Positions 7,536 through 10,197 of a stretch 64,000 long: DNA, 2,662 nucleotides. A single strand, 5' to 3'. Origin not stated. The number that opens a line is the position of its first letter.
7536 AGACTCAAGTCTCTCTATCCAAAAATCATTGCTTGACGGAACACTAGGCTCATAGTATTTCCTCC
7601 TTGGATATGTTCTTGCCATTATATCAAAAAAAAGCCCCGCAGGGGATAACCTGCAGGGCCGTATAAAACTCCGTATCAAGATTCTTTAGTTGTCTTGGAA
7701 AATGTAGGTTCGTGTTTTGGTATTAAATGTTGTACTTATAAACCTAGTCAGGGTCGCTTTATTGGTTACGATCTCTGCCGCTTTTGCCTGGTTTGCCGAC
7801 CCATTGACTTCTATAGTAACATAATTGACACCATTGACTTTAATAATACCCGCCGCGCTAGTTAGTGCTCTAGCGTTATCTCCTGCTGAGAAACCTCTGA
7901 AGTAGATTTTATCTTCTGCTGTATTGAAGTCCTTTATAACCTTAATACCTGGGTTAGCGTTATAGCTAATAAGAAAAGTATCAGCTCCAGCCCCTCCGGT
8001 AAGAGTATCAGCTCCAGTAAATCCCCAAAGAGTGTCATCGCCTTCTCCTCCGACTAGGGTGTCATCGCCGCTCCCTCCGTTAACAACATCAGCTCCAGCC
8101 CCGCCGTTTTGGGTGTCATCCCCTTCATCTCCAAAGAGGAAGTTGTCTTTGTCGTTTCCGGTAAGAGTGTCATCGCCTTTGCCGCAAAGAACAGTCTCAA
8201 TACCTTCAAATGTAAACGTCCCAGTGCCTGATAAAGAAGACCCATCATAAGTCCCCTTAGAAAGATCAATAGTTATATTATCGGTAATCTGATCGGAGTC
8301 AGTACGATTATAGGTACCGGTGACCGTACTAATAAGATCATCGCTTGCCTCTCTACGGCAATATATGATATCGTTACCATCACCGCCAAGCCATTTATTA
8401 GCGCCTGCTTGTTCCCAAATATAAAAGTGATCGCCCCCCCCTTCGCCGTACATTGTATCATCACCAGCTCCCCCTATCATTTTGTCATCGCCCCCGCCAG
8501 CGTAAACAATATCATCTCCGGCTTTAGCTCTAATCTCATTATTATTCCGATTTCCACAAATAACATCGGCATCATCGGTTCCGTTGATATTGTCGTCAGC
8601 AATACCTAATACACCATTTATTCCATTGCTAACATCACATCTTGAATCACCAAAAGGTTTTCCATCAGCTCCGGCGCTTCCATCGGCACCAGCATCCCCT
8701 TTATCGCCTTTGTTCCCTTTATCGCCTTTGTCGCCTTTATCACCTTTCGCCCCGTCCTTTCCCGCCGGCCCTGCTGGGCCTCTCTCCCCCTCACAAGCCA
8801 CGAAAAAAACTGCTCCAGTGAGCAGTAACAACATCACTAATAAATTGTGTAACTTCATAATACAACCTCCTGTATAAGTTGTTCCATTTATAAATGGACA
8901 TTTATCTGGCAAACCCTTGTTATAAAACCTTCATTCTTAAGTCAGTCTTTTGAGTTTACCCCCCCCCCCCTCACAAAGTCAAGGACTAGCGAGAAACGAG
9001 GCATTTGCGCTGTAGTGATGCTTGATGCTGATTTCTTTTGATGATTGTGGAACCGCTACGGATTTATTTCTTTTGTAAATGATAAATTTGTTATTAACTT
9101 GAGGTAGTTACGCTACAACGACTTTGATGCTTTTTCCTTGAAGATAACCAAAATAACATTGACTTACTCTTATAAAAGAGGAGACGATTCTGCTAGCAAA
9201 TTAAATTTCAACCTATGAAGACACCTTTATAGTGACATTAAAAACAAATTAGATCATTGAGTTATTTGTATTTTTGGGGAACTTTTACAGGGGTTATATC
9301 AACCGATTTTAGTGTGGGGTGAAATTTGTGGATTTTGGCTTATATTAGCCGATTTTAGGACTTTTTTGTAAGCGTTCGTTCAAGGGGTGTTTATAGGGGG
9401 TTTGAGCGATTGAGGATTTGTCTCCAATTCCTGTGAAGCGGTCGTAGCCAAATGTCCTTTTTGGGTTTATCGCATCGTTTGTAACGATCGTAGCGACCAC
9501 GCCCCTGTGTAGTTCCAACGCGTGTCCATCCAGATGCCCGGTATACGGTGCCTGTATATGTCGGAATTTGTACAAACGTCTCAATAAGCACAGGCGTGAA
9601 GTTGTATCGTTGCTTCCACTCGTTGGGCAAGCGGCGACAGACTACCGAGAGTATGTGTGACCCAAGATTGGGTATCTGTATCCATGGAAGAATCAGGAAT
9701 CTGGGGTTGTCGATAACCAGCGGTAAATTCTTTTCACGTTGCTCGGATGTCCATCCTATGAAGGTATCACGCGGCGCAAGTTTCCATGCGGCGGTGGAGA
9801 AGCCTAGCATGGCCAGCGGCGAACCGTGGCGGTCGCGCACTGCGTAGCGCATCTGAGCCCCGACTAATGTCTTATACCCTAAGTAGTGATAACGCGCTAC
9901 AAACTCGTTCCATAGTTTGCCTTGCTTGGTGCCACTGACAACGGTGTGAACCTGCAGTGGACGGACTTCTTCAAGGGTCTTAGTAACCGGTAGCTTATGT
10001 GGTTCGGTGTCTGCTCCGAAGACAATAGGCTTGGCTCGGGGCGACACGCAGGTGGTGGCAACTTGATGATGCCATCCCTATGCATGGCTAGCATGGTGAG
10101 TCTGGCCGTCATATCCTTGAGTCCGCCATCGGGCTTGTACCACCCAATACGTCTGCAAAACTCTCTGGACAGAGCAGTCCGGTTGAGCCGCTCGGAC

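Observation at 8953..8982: Poly-G tract forms the -35/-10 spacer of the paralog 1 promoter (predicted slipped-strand phase or amplitude switch)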

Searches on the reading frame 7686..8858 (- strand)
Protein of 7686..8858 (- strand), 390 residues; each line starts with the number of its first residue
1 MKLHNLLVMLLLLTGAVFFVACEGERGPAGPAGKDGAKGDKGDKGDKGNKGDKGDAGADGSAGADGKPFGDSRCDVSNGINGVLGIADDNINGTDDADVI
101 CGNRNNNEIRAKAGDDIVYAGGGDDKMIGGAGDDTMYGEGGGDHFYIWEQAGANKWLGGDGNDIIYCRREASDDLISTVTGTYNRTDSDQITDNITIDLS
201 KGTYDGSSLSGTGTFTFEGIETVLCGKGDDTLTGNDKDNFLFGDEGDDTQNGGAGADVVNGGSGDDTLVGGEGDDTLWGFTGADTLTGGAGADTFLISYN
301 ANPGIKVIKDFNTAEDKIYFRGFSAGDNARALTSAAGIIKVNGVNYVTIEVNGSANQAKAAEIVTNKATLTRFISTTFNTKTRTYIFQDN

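Call 10: search_protein_families(library=pfam, proteins=[window:7686-8858:-])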
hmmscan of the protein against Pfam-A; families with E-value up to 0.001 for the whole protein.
window:7686-8858:- (390 aa): 2 families
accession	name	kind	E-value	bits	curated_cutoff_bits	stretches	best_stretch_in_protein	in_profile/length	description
PF00353.25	HemolysinCabind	-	9.5e-22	77.1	23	3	261-294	2-35/36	RTX calcium-binding nonapeptide repeat (4 copies)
PF01391.23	Collagen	-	1e-07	32.1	27.2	1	24-67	7-50/60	Collagen triple helix repeat (20 copies)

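Call 14: find_related_loci(query=A2, collection=genome_contigs, flank=3000)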
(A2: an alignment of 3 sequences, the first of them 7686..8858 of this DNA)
Query A2 (390 aa) in genome_contigs; peptide patterns used: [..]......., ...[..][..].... (x = any residue, [..] = any of these).
65 stretches matched a pattern; 1 encode a relative of the query (tblastn E <= 1e-3); 1 distinct loci.
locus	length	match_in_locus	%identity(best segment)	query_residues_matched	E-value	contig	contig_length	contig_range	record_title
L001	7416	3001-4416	48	1-389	7e-62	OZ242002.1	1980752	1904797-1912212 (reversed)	MAG: Thermodesulfobacteriota bacterium isolate e7122dd4-f3e6-4f07-b2bf-3ec12583613f genome assembly, chromosome: 1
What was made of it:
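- Tried and rejected: The scan with the protein alignment returned one locus only (call 14), because the peptide patterns it used were strict.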

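Call 17: find_encoding_contigs(protein=window:7686-8858:-, flank=1500, max_places=10)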
Protein window:7686-8858:- (390 aa): no gene with exactly this product is on record in the collection.

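Call 20: find_homologous_proteins(query=window:7686-8858:-, max_evalue=1e-10)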
Query window:7686-8858:- (390 aa): 2750 proteins with E <= 1e-10 among 8000 candidates; the best 120 are listed.
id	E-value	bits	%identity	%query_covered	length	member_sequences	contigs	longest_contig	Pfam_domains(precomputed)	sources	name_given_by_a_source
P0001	4.0e-158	545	100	65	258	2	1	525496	PF08548.18,PF00353.26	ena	-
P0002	2.6e-131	457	60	97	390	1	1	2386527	PF01391.24,PF00353.26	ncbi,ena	-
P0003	1.3e-127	445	60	100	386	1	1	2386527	PF01391.24,PF00353.26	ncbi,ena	-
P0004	1.9e-123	431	59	97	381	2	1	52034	PF01391.24,PF00353.26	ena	-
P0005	3.1e-122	427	57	100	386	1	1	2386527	PF01391.24,PF00353.26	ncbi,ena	-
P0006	1.0e-121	425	55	100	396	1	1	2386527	PF01391.24,PF00353.26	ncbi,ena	-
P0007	1.6e-119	418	57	100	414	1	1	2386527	PF01391.24,PF00353.26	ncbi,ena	-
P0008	2.8e-118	414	58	100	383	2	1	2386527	PF01391.24,PF00353.26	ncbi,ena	-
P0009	1.4e-117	411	58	100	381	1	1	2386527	PF01391.24,PF00353.26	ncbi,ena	-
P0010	8.8e-116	406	56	100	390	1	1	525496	PF01391.24,PF00353.26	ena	-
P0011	1.3e-115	405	58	100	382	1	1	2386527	PF01391.24,PF00353.26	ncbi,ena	-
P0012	4.4e-115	403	56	96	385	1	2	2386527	PF01391.24,PF00353.26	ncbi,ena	-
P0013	9.7e-114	399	57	100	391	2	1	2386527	PF01391.24,PF00353.26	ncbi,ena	-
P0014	3.0e-112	394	56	100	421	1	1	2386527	PF01391.24,PF00353.26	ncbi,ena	-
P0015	1.1e-111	392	52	97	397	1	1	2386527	PF01391.24,PF00353.26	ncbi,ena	-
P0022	1.8e-105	372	54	100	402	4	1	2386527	PF01391.24,PF00353.26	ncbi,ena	-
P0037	2.8e-94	335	50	100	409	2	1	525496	PF01391.24,PF00353.26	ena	-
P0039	1.0e-92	330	50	100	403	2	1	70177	PF00353.26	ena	-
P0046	7.8e-73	264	41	84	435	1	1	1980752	PF01391.24,PF00353.26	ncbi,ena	-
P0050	1.6e-68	250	43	68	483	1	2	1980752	PF01391.24,PF00353.26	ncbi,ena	-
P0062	2.4e-61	226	45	76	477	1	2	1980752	PF01391.24,PF00353.26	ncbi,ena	-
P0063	6.5e-61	225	35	94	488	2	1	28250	PF01391.24,PF08548.18,PF00353.26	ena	-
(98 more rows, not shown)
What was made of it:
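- On Vlp-type variable lipoprotein families (Mycoplasma): All close homologues are from the same lineage (call 20).
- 36 clusters map to the 2,386,527-bp contig and about 23 to the 1.98-Mb sister genome (call 20).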

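Call 22: find_encoding_contigs(protein=P0001, flank=10000, max_places=10)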
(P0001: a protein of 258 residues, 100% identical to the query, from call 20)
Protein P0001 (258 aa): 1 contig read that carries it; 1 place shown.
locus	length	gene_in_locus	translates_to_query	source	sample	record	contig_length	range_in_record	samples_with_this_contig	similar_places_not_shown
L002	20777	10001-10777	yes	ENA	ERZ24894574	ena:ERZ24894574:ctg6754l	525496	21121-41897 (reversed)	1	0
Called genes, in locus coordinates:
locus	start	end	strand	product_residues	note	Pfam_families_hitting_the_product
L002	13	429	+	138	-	-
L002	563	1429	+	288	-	PF05598:DUF772, PF01609:DDE_Tnp_1, PF13612:DDE_Tnp_1_3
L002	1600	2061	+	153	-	PF14236:DruA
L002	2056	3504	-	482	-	PF03050:DDE_Tnp_IS66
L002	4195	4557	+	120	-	-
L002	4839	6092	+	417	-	PF00353:HemolysinCabind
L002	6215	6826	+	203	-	PF06005:ZapB (faint)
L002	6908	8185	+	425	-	PF03050:DDE_Tnp_IS66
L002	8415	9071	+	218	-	PF14236:DruA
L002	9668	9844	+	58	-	-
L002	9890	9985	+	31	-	-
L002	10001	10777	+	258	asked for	PF08548:Peptidase_M10_C (faint), PF00353:HemolysinCabind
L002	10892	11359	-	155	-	PF13358:DDE_3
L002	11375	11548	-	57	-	-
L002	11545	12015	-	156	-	PF13384:HTH_23 (faint), PF13565:HTH_32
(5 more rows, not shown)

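Call 29: find_encoding_contigs(protein=P0012, flank=10000, max_places=10)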
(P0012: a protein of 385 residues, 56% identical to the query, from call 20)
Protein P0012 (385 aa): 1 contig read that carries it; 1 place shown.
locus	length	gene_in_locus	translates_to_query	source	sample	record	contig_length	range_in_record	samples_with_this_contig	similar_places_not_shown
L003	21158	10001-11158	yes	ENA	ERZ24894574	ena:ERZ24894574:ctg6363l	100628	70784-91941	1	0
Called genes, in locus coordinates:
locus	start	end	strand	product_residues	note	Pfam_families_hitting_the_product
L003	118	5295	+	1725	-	PF00270:DEAD, PF04851:ResIII (faint), PF00271:Helicase_C, PF00580:UvrD-helicase, PF13245:AAA_19, PF00580:UvrD-helicase, PF13361:UvrD_C, PF13538:UvrD_C_2, +2 more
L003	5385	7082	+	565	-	PF00999:Na_H_Exchanger, PF02254:TrkA_N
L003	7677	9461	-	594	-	PF14236:DruA, PF13808:DDE_Tnp_1_assoc, PF01609:DDE_Tnp_1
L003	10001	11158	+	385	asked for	PF01391:Collagen (weak), PF00353:HemolysinCabind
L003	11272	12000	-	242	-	PF00702:Hydrolase, PF13419:HAD_2, PF13242:Hydrolase_like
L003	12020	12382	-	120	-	PF01903:CbiX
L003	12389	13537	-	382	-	PF04389:Peptidase_M28, PF01546:Peptidase_M20, PF05343:Peptidase_M42, PF07687:M20_dimer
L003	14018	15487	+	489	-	PF02789:Peptidase_M17_N, PF00883:Peptidase_M17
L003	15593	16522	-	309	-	PF01063:Aminotran_4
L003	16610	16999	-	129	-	-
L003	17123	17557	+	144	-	PF00892:EamA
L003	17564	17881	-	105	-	PF12895:ANAPC3 (weak), PF00515:TPR_1 (faint), PF07719:TPR_2 (faint), PF13424:TPR_12 (faint), PF14559:TPR_19 (weak), PF13181:TPR_8 (faint), PF13431:TPR_17 (faint), PF13432:TPR_16 (weak)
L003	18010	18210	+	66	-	PF13936:HTH_38 (weak)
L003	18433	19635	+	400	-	PF00353:HemolysinCabind (weak)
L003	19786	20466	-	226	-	PF21948:LplA-B_cat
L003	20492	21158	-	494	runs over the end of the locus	PF01262:AlaDh_PNT_C (faint), PF00890:FAD_binding_2 (faint), PF01134:GIDA (faint), PF07992:Pyr_redox_2, PF12831:FAD_oxidored (weak), PF13738:Pyr_redox_3 (weak), PF00070:Pyr_redox, PF02852:Pyr_redox_dim, +3 more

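Call 38: find_encoding_contigs(protein=P0050, flank=10000, max_places=10)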
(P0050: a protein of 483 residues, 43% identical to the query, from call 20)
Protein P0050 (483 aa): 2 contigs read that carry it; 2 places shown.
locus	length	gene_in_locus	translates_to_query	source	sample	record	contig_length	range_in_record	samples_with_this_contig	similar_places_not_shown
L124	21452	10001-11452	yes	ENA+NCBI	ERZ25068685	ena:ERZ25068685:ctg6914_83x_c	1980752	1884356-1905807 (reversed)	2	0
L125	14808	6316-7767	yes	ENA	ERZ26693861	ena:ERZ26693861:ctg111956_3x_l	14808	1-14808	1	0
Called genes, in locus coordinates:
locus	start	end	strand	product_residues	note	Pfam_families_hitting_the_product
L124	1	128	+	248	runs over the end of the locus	PF01609:DDE_Tnp_1, PF13751:DDE_Tnp_1_6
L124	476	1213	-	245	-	PF00551:Formyl_trans_N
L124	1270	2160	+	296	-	PF01148:CTP_transf_1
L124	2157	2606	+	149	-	PF02130:YbeY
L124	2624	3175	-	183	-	PF04079:SMC_ScpB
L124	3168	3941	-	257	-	PF02616:SMC_ScpA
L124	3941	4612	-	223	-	PF02163:Peptidase_M50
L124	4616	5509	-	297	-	PF02899:Phage_int_SAM_1, PF13495:Phage_int_SAM_4, PF00589:Phage_integrase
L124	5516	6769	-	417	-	PF05221:AdoHcyase, PF02826:2-Hacid_dh_C, PF00670:AdoHcyase_NAD, PF07991:KARI_N (weak)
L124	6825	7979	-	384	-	PF00438:S-AdoMet_synt_N, PF02772:S-AdoMet_synt_M, PF02773:S-AdoMet_synt_C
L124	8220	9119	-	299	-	PF00353:HemolysinCabind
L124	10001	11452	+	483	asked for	PF01391:Collagen (weak), PF00353:HemolysinCabind (weak)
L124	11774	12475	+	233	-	PF00834:Ribul_P_3_epim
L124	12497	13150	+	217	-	-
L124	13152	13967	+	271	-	PF01695:IstB_IS21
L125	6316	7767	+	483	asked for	PF01391:Collagen (weak), PF00353:HemolysinCabind (weak)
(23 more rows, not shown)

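Call 41: find_encoding_contigs(protein=P0039, flank=10000, max_places=10)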
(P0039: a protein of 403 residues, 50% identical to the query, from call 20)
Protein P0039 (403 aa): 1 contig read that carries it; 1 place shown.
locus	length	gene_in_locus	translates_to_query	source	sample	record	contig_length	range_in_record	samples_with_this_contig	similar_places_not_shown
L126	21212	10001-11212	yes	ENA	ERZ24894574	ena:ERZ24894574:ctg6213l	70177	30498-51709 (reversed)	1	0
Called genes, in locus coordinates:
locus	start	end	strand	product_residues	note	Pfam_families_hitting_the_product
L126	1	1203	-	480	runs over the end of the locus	PF03951:Gln-synt_N, PF00120:Gln-synt_C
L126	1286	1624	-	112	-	PF00543:P-II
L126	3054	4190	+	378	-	PF01391:Collagen (weak), PF00353:HemolysinCabind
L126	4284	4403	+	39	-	-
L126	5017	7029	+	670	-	PF06005:ZapB (faint), PF03050:DDE_Tnp_IS66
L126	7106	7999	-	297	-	PF14236:DruA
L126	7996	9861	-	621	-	PF03050:DDE_Tnp_IS66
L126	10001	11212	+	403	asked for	PF00353:HemolysinCabind (weak)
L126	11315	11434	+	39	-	-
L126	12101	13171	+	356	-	PF01609:DDE_Tnp_1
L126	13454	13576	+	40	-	-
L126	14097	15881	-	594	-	PF14236:DruA, PF13808:DDE_Tnp_1_assoc, PF01609:DDE_Tnp_1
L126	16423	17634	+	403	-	-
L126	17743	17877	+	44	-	-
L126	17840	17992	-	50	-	-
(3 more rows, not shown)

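Call 42: find_encoding_contigs(protein=P0037, flank=10000, max_places=10)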
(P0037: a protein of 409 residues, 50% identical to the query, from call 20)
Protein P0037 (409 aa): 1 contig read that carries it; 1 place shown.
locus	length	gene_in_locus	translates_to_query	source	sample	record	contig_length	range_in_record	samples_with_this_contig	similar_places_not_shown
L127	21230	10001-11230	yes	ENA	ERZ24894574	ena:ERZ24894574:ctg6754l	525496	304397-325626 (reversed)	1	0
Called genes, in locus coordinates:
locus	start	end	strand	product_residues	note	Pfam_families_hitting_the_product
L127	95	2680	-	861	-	PF01624:MutS_I, PF05188:MutS_II, PF05192:MutS_III, PF05190:MutS_IV, PF00488:MutS_V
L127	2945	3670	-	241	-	-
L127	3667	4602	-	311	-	PF00145:DNA_methylase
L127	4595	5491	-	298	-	PF12760:Zn_ribbon_IS1595 (weak), PF12762:DDE_Tnp_IS1595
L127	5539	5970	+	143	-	PF03852:Vsr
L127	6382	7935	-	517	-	PF00682:HMGL-like, PF22617:HCS_D2, PF08502:LeuA_dimer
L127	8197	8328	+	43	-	-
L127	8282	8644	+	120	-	PF13274:SocA_Panacea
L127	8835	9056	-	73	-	PF13358:DDE_3 (weak)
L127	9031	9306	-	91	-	-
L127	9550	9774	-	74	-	-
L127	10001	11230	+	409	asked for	PF01391:Collagen (weak), PF00353:HemolysinCabind (weak)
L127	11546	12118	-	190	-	PF11848:DUF3368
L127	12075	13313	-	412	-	PF01381:HTH_3, PF12844:HTH_19 (weak), PF13560:HTH_31, PF06114:Peptidase_M78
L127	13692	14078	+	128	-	PF00034:Cytochrom_C, PF13442:Cytochrome_CBB3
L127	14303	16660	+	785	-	PF03118:RNA_pol_A_CTD, PF04545:Sigma70_r4 (weak)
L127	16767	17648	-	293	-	PF00881:Nitroreductase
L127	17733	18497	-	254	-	PF00106:adh_short, PF08659:KR, PF13561:adh_short_C2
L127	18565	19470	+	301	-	PF00795:CN_hydrolase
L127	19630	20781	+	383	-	PF06114:Peptidase_M78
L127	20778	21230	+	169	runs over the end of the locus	PF14367:DUF4411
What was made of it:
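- A full-length MutS gene is present (L127 95-2680, call 42), so mismatch repair is probably intact. MutS is present (call 42).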

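Call 46: find_encoding_contigs(protein=P0062, flank=10000, max_places=10)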
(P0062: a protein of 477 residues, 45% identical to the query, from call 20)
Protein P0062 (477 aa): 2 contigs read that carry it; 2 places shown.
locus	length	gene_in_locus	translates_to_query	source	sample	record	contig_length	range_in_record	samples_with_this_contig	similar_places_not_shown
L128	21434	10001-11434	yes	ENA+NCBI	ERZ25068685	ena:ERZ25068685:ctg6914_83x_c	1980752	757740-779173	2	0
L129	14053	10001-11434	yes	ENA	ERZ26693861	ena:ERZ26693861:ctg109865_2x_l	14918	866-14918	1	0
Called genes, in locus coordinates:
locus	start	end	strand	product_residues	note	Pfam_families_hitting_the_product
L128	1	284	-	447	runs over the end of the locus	PF07994:NAD_binding_5, PF01658:Inos-1-P_synth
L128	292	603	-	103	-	PF00380:Ribosomal_S9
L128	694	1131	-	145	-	PF00572:Ribosomal_L13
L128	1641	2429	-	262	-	PF02405:MlaE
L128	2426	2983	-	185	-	-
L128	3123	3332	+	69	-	PF00462:Glutaredoxin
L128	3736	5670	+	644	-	PF07715:Plug, PF00593:TonB_dep_Rec_b-barrel, PF14905:OMP_b-brl_3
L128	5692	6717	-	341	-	PF00296:Bac_luciferase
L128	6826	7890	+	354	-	PF00296:Bac_luciferase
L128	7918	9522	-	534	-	PF00496:SBP_bac_5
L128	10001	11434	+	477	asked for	PF01391:Collagen (weak), PF00353:HemolysinCabind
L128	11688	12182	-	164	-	PF00364:Biotin_lipoyl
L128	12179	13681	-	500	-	PF00289:Biotin_carb_N, PF02222:ATP-grasp, PF02786:CPSase_L_D2, PF07478:Dala_Dala_lig_C, PF02785:Biotin_carb_C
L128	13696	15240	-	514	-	PF01039:Carboxyl_trans, PF03255:ACCA (weak)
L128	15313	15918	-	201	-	PF01121:CoaE, PF13238:AAA_18 (faint)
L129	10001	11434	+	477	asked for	PF01391:Collagen (weak), PF00353:HemolysinCabind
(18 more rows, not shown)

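Call 57: find_encoding_contigs(protein=P0063, flank=10000, max_places=10)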
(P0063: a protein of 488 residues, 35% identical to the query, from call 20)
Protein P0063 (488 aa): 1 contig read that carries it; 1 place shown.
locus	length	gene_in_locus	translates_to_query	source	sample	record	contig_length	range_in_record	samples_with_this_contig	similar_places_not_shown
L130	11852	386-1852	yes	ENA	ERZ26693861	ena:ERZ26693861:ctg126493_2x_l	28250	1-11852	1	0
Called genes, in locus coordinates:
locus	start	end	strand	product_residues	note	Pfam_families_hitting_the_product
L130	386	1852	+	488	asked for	PF01391:Collagen (weak), PF08548:Peptidase_M10_C (faint), PF00353:HemolysinCabind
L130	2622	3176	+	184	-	PF00156:Pribosyltran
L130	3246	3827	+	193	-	PF00398:RrnaAD (weak), PF13489:Methyltransf_23 (weak), PF13847:Methyltransf_31 (weak), PF08241:Methyltransf_11 (weak), PF08242:Methyltransf_12 (weak), PF13649:Methyltransf_25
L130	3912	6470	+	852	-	PF02739:5_3_exonuc_N, PF01367:5_3_exonuc, PF01612:DNA_pol_A_exo1, PF22619:DNA_polI_exo1, PF00476:DNA_pol_A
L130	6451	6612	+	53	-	PF00476:DNA_pol_A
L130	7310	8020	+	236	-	PF02113:Peptidase_S13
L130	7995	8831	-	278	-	PF00398:RrnaAD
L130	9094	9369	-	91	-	PF04977:DivIC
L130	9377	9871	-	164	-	PF00753:Lactamase_B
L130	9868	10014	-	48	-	-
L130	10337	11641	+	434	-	PF01391:Collagen (weak), PF00353:HemolysinCabind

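Call 70: search_protein_families(library=ncbifam, proteins=[L003:7677-9461:-])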
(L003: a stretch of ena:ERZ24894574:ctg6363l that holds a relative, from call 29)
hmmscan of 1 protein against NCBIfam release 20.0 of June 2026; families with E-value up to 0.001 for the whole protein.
L003:7677-9461:- (594 aa): 2 families
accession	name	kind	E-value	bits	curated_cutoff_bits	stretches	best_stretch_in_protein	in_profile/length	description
NF033564.0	transpos_ISAs1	equivalog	1.6e-59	201.6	70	1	247-562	1-314/314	ISAs1 family transposase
NF033539.1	transpos_IS1380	equivalog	0.00052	18.7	180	0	377-527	197-338/419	IS1380 family transposase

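Call 73: list_cluster_members(proteins=[P0002, P0046, P0122, P0123, P0022])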
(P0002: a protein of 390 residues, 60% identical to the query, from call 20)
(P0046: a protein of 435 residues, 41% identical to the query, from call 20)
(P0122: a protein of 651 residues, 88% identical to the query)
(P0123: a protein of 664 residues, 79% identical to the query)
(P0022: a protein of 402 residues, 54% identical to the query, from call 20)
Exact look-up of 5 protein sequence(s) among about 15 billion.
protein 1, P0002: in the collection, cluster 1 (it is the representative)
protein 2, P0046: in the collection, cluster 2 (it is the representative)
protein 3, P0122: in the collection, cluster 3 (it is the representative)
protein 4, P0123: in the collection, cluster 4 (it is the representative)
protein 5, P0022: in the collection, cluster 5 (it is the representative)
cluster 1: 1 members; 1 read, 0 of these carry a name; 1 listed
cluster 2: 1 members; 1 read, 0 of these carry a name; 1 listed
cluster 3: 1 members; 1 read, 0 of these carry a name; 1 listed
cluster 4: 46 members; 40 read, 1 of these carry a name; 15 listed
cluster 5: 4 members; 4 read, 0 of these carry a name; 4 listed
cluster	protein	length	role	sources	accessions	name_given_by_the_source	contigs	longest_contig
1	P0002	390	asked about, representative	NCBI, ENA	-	-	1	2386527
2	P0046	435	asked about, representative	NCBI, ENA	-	-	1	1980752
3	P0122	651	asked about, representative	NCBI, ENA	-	-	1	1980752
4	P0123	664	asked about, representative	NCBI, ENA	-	-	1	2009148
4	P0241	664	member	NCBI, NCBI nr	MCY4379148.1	MAG: transketolase [Candidatus Dadabacteria bacterium] | transketolase [Candidatus Dadabacteria bacterium]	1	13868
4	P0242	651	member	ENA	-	-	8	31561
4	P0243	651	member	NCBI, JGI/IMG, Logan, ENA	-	-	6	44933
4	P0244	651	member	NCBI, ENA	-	-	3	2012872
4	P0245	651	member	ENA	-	-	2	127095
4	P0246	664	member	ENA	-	-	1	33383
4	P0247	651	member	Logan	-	-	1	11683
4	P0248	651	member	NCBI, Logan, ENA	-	-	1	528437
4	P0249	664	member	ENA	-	-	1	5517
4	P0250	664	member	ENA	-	-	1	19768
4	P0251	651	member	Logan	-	-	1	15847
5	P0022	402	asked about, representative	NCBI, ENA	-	-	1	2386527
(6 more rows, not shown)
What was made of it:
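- One cluster holds three near-identical copies on the same contig (call 73).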

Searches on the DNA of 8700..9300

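Call 67: search_rna_families(source=window, start=8700, end=9300, threshold=evalue, max_evalue=1)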
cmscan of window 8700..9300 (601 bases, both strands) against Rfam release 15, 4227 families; matches with E-value up to 1: 0.
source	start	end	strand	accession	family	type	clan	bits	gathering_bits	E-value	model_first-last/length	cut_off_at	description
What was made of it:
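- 8859..8952 (-): Conserved untranslated stretch between the -10 box and the ATG of paralog 1. It holds the perfect palindrome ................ (8898-8883) and a GGAGG Shine-Dalgarno site. No Rfam match (call 67).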

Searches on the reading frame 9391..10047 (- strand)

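Call 10: search_protein_families(library=pfam, proteins=[window:9391-10047:-])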
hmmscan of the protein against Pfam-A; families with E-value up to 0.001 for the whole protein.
window:9391-10047:- (218 aa): 1 family
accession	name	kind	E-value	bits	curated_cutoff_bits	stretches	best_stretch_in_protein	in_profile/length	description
PF14236.12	DruA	-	2e-40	139.3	27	1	23-188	42-225/297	Druantia protein DruA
